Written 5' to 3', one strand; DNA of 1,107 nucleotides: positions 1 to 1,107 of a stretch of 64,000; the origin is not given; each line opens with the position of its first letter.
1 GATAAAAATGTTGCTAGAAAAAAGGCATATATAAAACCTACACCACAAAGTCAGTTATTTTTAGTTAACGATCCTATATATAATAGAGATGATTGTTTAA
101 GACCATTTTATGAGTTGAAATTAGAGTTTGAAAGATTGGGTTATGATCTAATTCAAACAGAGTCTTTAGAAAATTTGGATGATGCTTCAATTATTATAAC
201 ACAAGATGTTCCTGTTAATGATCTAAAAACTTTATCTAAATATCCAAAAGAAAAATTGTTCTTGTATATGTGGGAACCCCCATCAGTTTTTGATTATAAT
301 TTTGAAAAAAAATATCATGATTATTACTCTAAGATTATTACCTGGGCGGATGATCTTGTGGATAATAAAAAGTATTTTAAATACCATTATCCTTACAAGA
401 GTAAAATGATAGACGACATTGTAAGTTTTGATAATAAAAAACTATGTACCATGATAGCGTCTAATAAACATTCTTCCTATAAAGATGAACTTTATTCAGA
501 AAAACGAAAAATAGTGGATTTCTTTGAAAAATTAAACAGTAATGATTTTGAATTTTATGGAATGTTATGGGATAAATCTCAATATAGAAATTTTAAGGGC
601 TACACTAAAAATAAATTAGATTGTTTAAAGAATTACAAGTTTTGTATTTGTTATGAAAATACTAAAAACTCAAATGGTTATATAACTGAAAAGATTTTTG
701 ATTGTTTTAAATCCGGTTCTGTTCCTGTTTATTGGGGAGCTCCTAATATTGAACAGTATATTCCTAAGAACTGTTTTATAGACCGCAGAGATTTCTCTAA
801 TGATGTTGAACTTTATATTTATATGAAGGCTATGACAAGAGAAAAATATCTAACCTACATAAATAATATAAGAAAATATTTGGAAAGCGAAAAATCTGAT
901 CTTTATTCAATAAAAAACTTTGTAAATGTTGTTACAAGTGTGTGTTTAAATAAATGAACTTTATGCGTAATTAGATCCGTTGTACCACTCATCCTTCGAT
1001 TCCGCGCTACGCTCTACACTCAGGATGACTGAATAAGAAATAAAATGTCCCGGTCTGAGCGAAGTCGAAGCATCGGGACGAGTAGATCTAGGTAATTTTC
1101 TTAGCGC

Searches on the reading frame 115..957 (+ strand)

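Call 22: search_protein_families(library=pfam, proteins=[window:115-957:+], max_evalue=0.001)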
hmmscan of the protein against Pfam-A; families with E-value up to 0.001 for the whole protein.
window:115-957:+ (280 aa): 2 families
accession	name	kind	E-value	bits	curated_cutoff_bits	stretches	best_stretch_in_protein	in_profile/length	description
PF00852.26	Glyco_transf_10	-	1.3e-14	54.7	23.9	1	134-253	22-140/182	Glycosyltransferase family 10 (fucosyltransferase) C-term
PF09606.15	Med15_N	-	0.00074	19.6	24.1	0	226-252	31-57/72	ARC105/Med15 mediator subunit N-terminal KIX domain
